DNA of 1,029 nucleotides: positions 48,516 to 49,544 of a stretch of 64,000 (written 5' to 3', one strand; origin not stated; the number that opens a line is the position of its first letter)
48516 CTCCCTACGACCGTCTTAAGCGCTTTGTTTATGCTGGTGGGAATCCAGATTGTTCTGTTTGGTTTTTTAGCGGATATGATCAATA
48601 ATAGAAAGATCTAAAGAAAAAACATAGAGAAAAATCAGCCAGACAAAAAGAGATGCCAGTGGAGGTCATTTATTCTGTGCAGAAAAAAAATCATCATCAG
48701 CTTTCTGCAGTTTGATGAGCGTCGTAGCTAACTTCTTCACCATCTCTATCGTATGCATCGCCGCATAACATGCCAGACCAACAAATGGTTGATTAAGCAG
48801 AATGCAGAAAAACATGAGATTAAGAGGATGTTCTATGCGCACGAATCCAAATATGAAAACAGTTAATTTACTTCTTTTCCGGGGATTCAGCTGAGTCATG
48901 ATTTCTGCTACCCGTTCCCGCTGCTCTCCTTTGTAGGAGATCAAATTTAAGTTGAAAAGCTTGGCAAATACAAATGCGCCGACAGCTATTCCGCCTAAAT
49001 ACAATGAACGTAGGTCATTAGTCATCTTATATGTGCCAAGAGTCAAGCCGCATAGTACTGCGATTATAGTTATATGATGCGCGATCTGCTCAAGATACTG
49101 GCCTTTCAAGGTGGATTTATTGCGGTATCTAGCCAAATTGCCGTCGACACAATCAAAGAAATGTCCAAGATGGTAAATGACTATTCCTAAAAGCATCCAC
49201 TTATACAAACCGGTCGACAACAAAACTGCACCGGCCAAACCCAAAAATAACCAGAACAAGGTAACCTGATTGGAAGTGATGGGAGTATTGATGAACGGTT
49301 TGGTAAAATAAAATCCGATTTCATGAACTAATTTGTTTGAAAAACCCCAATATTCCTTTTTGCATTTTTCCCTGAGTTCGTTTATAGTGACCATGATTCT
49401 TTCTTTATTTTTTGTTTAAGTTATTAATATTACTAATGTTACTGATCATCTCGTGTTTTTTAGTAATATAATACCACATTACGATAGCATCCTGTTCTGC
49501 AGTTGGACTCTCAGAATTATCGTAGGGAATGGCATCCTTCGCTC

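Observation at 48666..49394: CDP-alcohol phosphotransferase homolog with altered catalytic Asp signature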

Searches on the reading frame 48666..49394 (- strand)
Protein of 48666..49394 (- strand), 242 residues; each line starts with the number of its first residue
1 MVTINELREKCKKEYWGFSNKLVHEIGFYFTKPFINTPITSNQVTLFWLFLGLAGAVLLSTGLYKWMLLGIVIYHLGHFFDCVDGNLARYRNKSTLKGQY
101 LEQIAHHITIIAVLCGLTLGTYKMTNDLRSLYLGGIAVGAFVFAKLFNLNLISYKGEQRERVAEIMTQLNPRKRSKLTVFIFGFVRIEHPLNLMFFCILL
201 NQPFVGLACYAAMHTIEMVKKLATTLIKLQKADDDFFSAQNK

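Call 3: search_protein_families(library=pfam, proteins=[window:48666-49394:-], max_evalue=0.01)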
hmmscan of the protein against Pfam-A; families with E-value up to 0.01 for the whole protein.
window:48666-49394:- (242 aa): 1 family
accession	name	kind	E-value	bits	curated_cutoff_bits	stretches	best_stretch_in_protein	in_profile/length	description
PF01066.26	CDP-OH_P_transf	-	1.4e-11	45.4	22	1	41-154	4-109/152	CDP-alcohol phosphatidyltransferase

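Call 5: search_solved_structures(query=window:48666-49394:-, max_evalue=1, show_alignments=3)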
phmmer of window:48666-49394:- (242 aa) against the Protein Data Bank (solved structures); distinct sequences matched with E-value up to 1: 7.
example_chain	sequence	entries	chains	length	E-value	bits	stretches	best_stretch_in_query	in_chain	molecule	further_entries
4o6m_A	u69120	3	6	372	2.6e-07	33.6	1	19-222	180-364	AF2299, a CDP-alcohol phosphotransferase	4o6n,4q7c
6h53_A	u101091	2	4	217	0.019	17.7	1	34-118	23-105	CDP-diacylglycerol--inositol 3-phosphatidyltransferase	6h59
6h5a_A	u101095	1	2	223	0.02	17.7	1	34-118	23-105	CDP-diacylglycerol--inositol 3-phosphatidyltransferase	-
4mnd_A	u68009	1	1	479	0.03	17.1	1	19-116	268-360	CTP L-myo-inositol-1-phosphate cytidylyltransferase/CDP-L-myo-inositol myo-inositolphospho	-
7f02_C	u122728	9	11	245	0.16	14.7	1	112-196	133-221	Heme exporter protein C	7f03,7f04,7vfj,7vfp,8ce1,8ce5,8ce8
7drj_A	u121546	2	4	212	0.27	13.9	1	67-125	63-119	CDP-diacylglycerol--glycerol-3-phosphate 3-phosphatidyltransferase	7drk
6wm5_A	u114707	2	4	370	0.31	13.8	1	32-118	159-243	AfCTD-Phosphatidylinositol-phosphate synthase (PIPS) fusion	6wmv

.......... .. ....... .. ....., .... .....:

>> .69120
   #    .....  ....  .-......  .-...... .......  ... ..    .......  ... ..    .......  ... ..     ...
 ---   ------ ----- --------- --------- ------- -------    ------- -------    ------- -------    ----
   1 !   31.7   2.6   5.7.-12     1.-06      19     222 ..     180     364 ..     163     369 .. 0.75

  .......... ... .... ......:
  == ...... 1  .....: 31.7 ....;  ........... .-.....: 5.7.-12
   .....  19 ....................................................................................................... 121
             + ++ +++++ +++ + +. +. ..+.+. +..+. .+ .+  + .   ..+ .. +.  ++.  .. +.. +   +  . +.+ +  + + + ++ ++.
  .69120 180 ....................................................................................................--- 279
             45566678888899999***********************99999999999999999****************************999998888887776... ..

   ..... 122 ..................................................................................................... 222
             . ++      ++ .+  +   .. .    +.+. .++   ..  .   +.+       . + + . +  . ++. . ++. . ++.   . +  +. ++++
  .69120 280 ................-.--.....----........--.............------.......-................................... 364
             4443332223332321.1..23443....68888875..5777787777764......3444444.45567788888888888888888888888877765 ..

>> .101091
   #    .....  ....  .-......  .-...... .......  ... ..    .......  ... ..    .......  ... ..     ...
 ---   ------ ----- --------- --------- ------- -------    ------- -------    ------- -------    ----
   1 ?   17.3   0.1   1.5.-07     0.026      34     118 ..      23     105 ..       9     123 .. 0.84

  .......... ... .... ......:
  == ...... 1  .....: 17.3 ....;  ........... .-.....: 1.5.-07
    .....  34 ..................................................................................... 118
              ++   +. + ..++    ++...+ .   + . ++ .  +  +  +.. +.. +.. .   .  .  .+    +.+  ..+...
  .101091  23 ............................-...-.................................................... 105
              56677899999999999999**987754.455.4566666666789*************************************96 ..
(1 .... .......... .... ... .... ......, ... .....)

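Call 6: search_protein_families(library=ncbifam, proteins=[window:48666-49394:-], max_evalue=0.01)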
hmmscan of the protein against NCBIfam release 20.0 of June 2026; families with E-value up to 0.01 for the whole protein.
window:48666-49394:- (242 aa): 7 families
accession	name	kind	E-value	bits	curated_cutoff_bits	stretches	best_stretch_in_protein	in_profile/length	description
NF040950.1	archin_ph_syn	equivalog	3.9e-12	46.4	180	1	26-132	11-114/191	archaetidylinositol phosphate synthase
NF045883.1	PIPSynth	equivalog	8.2e-08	32.2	170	1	32-144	16-124/197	phosphatidylinositol phosphate synthase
NF041135.1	IPPtranDIPPsyn_Thcocales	equivalog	2e-07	30.4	580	1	19-138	231-343/419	bifunctional L-myo-inositol-1-phosphate cytidylyltransferase/CDP-L-myo-inositol myo-inositolphosphotransferase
NF053678.1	ClpnSynClsA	equivalog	7.9e-05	22.9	240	1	69-119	32-82/180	cardiolipin synthase ClsA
TIGR00473.1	pssA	equivalog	0.0029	17.7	107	0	68-110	21-63/153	CDP-diacylglycerol--serine O-phosphatidyltransferase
NF008090.0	PRK10832.1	equivalog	0.0067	16.5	304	0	65-114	29-79/182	CDP-diacylglycerol--glycerol-3-phosphate 3-phosphatidyltransferase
TIGR00560.1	pgsA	equivalog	0.0087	16.6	109.1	1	60-120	26-86/183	CDP-diacylglycerol--glycerol-3-phosphate 3-phosphatidyltransferase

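Call 7: find_homologous_proteins(query=window:48666-49394:-, max_evalue=0.001)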
Query window:48666-49394:- (242 aa): 28 proteins with E <= 0.001 among 892 candidates.
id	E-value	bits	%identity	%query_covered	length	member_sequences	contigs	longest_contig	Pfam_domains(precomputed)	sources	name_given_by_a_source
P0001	2.1e-159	546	100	100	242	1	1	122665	PF01066.27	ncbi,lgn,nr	ncbi:MAG: CDP-alcohol phosphatidyltransferase family protein [Nanoarchaeota archaeon]|nr:CDP-alcohol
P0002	2.8e-143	494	90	97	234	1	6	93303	PF01066.27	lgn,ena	-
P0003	2.8e-142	490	86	99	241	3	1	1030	PF01066.27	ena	-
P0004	3.6e-141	487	87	100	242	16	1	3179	PF01066.27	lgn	-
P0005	2.7e-136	471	86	98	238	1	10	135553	PF01066.27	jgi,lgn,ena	-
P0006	1.2e-135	469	84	99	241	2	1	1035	PF01066.27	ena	-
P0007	2.3e-133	461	85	97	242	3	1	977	PF01066.27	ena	-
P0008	5.3e-133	460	83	99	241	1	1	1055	PF01066.27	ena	-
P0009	6.6e-133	460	83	97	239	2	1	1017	PF01066.27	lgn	-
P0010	1.4e-132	458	84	97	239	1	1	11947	PF01066.27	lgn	-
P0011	3.4e-131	454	82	97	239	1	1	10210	PF01066.27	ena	-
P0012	5.4e-127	440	78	99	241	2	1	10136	PF01066.27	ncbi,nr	ncbi:MAG: CDP-alcohol phosphatidyltransferase family protein [Nanoarchaeota archaeon]|nr:CDP-alcohol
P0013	4.7e-125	434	81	97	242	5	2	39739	PF01066.27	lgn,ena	-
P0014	4.1e-124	431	78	98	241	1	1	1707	PF01066.27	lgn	-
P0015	1.7e-122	425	78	97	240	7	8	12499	PF01066.27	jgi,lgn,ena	-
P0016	9.0e-122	423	74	100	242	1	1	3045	PF01066.27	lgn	-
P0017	7.6e-121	420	83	90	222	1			PF01066.27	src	-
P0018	8.5e-121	420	82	97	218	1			PF01066.27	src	-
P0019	5.5e-113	394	79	97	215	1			PF01066.27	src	-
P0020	6.5e-94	332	62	97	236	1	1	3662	PF01066.27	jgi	-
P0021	1.4e-89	318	60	96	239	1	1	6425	PF01066.27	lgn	-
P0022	8.3e-88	312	60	97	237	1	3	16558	PF01066.27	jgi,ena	-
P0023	1.6e-81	291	57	97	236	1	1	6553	PF01066.27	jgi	jgi:phosphatidylglycerophosphate synthase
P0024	4.6e-67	244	49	98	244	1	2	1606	PF01066.27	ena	-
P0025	2.9e-64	235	48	95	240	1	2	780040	PF01066.27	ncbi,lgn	-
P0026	5.3e-34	136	37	95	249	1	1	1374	PF01066.27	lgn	-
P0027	9.6e-11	60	33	50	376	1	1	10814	PF01066.27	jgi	-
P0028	6.0e-7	47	31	42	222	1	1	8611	PF01066.27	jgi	jgi:phosphatidylglycerophosphate synthase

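Call 10: find_encoding_contigs(protein=P0025, flank=10000, max_places=3)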
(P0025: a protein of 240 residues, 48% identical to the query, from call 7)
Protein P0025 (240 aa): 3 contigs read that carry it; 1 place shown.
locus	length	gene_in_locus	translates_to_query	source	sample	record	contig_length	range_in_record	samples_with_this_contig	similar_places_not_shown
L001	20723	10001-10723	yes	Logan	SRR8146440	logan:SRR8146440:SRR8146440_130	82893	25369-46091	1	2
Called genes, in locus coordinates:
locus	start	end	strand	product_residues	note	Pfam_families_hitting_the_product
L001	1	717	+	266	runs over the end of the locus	PF00528:BPD_transp_1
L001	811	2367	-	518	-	PF04055:Radical_SAM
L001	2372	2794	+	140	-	PF01638:HxlR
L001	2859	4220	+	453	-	PF13560:HTH_31 (faint), PF01381:HTH_3 (weak)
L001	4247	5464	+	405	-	PF02350:Epimerase_2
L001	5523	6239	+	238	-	PF02348:CTP_transf_3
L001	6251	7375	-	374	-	PF03102:NeuB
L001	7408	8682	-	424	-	PF02558:ApbA (weak), PF03446:NAD_binding_2 (weak), PF03721:UDPG_MGDP_dh_N, PF00984:UDPG_MGDP_dh, PF03720:UDPG_MGDP_dh_C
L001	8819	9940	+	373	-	PF00465:Fe-ADH, PF13685:Fe-ADH_2 (weak), PF25137:ADH_Fe_C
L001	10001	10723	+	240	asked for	PF01066:CDP-OH_P_transf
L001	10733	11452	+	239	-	PF02224:Cytidylate_kin, PF13189:Cytidylate_kin2 (weak), PF13207:AAA_17 (faint)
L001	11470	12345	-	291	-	PF00535:Glycos_transf_2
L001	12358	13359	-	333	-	PF01408:GFO_IDH_MocA, PF02894:GFO_IDH_MocA_C, PF22725:GFO_IDH_MocA_C3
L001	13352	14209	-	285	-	PF00763:THF_DHG_CYH, PF02882:THF_DHG_CYH_C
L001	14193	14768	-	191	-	PF01812:5-FTHF_cyc-lig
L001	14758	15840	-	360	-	PF00155:Aminotran_1_2, PF01041:DegT_DnrJ_EryC1, PF00266:Aminotran_5, PF01212:Beta_elim_lyase, PF01053:Cys_Met_Meta_PP (weak)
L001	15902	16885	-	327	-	PF02685:Glucokinase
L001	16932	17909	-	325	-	-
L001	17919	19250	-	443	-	PF03062:MBOAT, PF13813:MBOAT_2 (weak)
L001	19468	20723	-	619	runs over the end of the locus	PF02350:Epimerase_2, PF00551:Formyl_trans_N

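Call 11: find_encoding_contigs(protein=P0022, flank=10000, max_places=3)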
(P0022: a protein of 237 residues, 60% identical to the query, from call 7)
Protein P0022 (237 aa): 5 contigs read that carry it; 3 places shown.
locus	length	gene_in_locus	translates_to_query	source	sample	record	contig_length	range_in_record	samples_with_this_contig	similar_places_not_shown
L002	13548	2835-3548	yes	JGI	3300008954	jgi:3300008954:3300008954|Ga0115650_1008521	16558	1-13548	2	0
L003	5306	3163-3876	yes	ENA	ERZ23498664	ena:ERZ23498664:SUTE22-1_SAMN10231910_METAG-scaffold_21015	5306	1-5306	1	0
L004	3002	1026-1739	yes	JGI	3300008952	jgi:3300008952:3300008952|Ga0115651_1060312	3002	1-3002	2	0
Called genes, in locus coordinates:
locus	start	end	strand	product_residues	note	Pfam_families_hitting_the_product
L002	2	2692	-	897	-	?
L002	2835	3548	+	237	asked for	PF01066:CDP-OH_P_transf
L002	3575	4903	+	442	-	PF01467:CTP_transf_like, PF13714:PEP_mutase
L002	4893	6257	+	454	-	PF01381:HTH_3 (faint)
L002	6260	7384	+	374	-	PF02776:TPP_enzyme_N, PF02775:TPP_enzyme_C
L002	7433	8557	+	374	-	PF00465:Fe-ADH, PF13685:Fe-ADH_2, PF25137:ADH_Fe_C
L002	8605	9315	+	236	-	PF02224:Cytidylate_kin, PF13189:Cytidylate_kin2, PF13238:AAA_18 (weak), PF13207:AAA_17 (weak)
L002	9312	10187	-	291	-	PF00535:Glycos_transf_2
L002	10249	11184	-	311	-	PF01073:3Beta_HSD, PF01370:Epimerase, PF02719:Polysacc_synt_2, PF04321:RmlD_sub_bind, PF07993:NAD_binding_4 (faint), PF16363:GDP_Man_Dehyd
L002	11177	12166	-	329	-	PF01370:Epimerase, PF04321:RmlD_sub_bind, PF16363:GDP_Man_Dehyd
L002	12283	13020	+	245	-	PF02353:CMAS, PF05401:NodS, PF13489:Methyltransf_23, PF05175:MTS (weak), PF13847:Methyltransf_31, PF08241:Methyltransf_11, PF08242:Methyltransf_12, PF13649:Methyltransf_25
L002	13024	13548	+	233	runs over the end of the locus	PF00535:Glycos_transf_2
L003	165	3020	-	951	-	PF01467:CTP_transf_like, PF01326:PPDK_N, PF00391:PEP-utilizers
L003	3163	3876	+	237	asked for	PF01066:CDP-OH_P_transf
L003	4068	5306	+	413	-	?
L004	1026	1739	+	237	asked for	PF01066:CDP-OH_P_transf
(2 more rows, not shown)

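Call 17: find_encoding_contigs(protein=P0027, flank=8000, max_places=2)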
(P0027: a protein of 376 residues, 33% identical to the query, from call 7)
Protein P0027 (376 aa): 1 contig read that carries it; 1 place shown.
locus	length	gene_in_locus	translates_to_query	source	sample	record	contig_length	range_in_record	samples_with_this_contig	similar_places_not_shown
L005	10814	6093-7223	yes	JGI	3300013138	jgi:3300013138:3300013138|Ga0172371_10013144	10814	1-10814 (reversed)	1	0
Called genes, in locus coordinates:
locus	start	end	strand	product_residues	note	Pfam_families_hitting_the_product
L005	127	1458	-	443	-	PF00930:DPPIV_N (faint), PF07676:PD40, PF26549:Tricorn_N, PF26550:Tricorn_2nd, PF26549:Tricorn_N, PF07676:PD40 (weak)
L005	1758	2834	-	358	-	PF13103:TonB_2 (weak)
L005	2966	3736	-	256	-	PF02472:ExbD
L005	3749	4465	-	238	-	PF01618:MotA_ExbB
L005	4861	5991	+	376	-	PF17187:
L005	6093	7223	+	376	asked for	PF01066:CDP-OH_P_transf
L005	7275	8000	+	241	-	PF00483:NTP_transferase, PF12804:NTP_transf_3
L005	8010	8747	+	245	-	PF01066:CDP-OH_P_transf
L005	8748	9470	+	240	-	PF00483:NTP_transferase (weak), PF12804:NTP_transf_3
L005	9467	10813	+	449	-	?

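Call 18: find_encoding_contigs(protein=P0028, flank=8000, max_places=2)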
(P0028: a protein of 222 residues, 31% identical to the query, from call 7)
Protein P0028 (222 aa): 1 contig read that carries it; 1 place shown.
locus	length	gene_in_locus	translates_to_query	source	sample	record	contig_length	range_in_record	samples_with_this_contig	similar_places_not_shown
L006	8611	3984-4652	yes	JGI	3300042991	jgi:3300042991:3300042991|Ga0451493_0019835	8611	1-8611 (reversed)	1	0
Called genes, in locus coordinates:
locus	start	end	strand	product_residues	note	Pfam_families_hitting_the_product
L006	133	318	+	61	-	-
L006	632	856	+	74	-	PF04014:MazE_antitoxin (weak)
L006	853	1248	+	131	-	PF02661:Fic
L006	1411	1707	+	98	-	PF04255:DUF433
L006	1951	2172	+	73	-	PF04255:DUF433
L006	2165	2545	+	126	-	PF18478:PIN_10 (weak), PF18480:DUF5615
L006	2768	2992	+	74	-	-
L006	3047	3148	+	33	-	-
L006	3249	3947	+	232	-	PF13489:Methyltransf_23, PF13847:Methyltransf_31, PF08241:Methyltransf_11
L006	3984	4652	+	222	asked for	PF01066:CDP-OH_P_transf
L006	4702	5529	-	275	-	PF13578:Methyltransf_24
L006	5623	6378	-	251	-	PF00483:NTP_transferase (faint), PF12804:NTP_transf_3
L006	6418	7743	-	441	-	PF13692:Glyco_trans_1_4, PF00534:Glycos_transf_1 (weak), PF13524:Glyco_trans_1_2 (weak)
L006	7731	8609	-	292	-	?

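Call 22: predict_structure(alignment_id=A1)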
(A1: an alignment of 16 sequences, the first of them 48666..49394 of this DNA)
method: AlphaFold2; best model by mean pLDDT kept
length: 242 residues; sequences in the alignment: 16
mean_pLDDT: 86.9   pTM: 0.81
mean pLDDT of the five models: 86.9, 85.9, 85.0, 84.7, 83.1
residues with pLDDT >= 90: 110; 70-90: 109; 50-70: 23; < 50: 0
segments of 3 or more residues with pLDDT < 50: none
pLDDT, mean of each block of 10 residues (from residue 1): 90 79 88 93 95 97 96 90 91 86 90 96 96 93 80 80 80 66 65 86 91 86 87 86 76
secondary structure, 60 per line:
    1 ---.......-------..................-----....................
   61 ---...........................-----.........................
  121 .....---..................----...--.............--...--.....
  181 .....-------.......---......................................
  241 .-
elements in order: H4-10 H18-35 H41-60 H64-90 H96-125 H129-146 H156-168 H176-185 H193-199 H203-241

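Call 26: search_protein_representatives(alignment_id=A1)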
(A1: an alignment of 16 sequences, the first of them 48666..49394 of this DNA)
Query: 16 sequences, 238 profile positions. Proteins with E-value up to 0.001 (for the whole library): 16359; up to 1e-10: 7153; up to 1e-30: 112. The best 150 are listed.
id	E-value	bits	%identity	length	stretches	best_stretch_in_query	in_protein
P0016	2.4e-115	400.5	-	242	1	1-237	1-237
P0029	2.7e-75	269.5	-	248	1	2-234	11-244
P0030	5.1e-72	258.7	-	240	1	3-236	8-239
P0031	2.3e-68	246.8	-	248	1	3-236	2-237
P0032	9.8e-63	228.4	-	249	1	3-235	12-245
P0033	1.1e-56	208.6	-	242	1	1-235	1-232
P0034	6.3e-56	206.1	-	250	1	1-236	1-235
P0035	7.4e-56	205.8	-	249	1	3-235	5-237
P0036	8.7e-55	202.3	-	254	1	2-229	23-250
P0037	2.3e-52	194.4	-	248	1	2-236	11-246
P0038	2.7e-52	194.2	-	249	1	3-233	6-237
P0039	7.3e-50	186.2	-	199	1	48-235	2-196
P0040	7.4e-50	186.2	-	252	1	1-235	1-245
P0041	1.3e-49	185.4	-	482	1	1-235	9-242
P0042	3.1e-47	177.6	-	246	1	5-235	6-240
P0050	7.4e-38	146.9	-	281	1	2-207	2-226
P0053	3.3e-37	144.8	-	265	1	3-227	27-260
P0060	4.3e-35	137.9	-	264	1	1-223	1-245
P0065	1.2e-34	136.4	-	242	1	3-212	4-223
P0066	1.4e-34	136.2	-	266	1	3-204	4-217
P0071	6.4e-34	134.0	-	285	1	3-204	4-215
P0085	5.8e-33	130.9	-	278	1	4-225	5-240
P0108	1.8e-31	126.0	-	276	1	3-210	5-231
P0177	1.2e-29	120.0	-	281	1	3-204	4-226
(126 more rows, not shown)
